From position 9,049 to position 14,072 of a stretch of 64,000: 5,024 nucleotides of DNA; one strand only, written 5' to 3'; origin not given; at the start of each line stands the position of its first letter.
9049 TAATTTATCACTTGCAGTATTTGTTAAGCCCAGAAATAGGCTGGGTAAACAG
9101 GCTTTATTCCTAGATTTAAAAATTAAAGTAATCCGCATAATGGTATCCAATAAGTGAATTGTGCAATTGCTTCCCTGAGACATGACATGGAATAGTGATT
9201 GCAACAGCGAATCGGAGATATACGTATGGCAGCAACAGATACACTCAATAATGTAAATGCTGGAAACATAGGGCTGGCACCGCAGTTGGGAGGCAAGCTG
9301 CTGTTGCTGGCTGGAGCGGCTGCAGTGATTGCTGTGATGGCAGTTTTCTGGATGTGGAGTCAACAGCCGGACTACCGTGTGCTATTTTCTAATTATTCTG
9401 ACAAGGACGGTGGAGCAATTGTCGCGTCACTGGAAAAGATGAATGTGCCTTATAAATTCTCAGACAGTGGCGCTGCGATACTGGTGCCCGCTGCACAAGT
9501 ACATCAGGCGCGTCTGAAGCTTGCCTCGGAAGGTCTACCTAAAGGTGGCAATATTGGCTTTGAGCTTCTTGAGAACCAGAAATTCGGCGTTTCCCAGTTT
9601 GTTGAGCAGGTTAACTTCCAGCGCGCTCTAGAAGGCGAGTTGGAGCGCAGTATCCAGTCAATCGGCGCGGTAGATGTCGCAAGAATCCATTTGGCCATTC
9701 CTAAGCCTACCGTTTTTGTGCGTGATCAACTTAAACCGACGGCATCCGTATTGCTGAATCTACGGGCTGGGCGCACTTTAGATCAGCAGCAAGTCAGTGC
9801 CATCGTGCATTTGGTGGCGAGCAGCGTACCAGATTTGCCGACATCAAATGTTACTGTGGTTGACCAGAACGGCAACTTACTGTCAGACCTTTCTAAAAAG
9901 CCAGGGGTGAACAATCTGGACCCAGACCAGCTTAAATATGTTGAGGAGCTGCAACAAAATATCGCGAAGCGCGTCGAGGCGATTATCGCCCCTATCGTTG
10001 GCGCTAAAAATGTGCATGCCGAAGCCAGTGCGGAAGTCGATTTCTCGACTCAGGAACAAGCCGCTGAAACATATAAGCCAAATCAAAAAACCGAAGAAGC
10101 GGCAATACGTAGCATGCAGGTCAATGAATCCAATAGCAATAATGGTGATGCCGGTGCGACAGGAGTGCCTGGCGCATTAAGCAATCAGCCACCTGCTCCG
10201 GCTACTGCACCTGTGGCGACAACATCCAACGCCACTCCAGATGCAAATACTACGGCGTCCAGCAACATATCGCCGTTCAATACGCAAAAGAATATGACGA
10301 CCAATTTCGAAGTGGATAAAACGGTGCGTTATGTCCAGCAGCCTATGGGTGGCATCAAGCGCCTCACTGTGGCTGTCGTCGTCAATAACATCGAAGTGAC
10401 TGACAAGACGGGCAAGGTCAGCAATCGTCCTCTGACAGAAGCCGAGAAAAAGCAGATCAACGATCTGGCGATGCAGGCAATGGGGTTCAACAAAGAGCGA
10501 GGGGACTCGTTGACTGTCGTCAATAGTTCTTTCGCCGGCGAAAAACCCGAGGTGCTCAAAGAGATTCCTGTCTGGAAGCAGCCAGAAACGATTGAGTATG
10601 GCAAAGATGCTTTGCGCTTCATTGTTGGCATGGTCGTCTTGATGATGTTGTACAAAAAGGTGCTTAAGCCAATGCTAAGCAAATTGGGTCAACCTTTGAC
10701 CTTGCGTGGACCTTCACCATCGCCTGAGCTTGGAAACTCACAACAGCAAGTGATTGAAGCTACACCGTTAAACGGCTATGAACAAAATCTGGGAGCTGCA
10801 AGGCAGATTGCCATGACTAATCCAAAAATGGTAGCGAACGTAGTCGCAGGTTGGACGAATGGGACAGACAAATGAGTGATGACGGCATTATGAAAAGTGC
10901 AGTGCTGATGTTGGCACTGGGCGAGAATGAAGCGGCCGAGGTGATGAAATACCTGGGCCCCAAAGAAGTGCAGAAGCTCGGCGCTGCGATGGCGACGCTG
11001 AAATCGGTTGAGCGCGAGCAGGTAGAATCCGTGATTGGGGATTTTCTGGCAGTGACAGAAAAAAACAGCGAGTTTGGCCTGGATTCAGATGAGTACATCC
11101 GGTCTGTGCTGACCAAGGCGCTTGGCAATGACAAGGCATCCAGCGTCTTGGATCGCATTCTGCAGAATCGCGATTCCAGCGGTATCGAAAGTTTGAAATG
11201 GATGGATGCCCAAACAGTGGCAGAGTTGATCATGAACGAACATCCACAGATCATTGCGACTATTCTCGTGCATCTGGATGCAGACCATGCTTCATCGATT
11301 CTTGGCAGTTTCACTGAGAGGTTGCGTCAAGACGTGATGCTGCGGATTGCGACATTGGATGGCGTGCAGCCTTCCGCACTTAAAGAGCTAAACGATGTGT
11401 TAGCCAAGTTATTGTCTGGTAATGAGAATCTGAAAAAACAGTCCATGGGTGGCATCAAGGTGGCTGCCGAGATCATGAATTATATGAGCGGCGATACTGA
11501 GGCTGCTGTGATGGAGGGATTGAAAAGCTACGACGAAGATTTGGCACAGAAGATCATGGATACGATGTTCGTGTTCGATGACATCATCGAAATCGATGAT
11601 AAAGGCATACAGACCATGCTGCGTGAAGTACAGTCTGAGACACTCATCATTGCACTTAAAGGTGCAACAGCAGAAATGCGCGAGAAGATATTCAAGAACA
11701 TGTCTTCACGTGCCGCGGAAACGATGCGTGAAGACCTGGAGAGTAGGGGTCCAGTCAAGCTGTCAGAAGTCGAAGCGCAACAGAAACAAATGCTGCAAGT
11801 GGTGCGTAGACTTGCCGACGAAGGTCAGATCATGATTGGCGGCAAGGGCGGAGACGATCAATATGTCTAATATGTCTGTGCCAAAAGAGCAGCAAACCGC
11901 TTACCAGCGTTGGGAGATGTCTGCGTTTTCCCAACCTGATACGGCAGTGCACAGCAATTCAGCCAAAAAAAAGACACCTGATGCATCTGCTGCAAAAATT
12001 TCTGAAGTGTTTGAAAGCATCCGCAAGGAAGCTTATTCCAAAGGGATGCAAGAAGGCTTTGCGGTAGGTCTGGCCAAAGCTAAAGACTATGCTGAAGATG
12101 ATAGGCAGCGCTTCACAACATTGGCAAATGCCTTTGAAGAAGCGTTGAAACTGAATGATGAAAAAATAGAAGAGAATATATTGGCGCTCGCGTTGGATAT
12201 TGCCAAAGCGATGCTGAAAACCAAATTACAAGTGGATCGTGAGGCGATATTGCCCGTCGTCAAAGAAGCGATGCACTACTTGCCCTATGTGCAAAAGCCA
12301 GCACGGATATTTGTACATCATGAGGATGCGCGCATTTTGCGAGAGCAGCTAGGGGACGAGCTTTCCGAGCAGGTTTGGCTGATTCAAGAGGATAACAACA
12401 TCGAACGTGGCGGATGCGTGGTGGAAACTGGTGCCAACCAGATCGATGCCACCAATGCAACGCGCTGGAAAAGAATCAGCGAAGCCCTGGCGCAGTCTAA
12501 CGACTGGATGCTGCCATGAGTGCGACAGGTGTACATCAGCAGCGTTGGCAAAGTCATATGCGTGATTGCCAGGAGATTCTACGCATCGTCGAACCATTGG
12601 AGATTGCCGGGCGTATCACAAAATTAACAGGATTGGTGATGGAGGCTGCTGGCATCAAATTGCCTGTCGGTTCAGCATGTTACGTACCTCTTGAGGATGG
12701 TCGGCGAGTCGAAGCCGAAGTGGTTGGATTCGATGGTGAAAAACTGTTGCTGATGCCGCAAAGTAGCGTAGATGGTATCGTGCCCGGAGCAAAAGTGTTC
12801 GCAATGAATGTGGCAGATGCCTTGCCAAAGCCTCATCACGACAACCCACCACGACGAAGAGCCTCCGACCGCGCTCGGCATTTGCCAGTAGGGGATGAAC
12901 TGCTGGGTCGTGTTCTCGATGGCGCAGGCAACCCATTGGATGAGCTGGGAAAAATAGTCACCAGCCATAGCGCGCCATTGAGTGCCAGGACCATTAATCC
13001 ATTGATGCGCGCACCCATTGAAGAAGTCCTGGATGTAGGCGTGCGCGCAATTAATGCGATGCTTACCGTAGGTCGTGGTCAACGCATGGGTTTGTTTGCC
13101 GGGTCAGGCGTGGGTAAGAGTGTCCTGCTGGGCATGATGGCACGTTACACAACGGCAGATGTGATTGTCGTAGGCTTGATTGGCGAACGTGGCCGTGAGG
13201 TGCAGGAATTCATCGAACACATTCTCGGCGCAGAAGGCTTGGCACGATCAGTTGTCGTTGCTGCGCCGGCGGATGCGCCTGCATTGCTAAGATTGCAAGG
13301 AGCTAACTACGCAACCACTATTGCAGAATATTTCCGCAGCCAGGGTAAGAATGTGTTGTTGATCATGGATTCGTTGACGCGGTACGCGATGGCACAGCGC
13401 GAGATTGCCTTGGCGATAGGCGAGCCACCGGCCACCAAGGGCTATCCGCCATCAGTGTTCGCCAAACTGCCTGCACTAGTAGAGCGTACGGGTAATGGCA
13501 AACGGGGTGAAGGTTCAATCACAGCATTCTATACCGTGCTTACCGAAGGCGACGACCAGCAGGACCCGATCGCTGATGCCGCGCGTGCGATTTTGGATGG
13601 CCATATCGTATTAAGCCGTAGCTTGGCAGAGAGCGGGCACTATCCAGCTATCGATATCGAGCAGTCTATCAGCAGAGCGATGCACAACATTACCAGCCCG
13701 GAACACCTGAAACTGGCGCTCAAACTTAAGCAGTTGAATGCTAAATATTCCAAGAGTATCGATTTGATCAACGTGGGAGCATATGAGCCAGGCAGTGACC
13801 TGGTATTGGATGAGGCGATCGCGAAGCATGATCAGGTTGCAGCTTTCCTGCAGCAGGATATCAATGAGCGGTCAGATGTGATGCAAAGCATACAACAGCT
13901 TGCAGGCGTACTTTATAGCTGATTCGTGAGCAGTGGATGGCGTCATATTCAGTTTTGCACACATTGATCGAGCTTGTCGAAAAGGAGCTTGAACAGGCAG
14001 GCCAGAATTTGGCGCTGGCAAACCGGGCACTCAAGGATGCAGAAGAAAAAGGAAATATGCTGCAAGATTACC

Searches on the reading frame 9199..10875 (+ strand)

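Call 87: search_protein_families(library=pfam, proteins=[window:9199-10875:+], max_evalue=0.00001)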
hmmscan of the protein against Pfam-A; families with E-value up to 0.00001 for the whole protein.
window:9199-10875:+ (558 aa): 2 families
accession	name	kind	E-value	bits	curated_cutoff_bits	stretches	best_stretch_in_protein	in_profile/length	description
PF01514.23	YscJ_FliF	-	2e-71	240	24.4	1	55-229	2-178/179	Secretory protein of YscJ/FliF family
PF08345.17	YscJ_FliF_C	-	9.2e-41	140.2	23.8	1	264-445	2-147/147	Flagellar M-ring protein C-terminal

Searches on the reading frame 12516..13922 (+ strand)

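Call 87: search_protein_families(library=pfam, proteins=[window:12516-13922:+], max_evalue=0.00001)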
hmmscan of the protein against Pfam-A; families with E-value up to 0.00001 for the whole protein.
window:12516-13922:+ (468 aa): 2 families
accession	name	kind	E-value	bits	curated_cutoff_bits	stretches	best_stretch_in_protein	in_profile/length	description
PF00006.31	ATP-synt_ab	-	2.3e-90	302.3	29.5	1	175-386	1-213/213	ATP synthase alpha/beta family, nucleotide-binding domain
PF18269.6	T3SS_ATPase_C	-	9.8e-24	83.5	22.7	1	393-463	1-71/72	T3SS EscN ATPase C-terminal domain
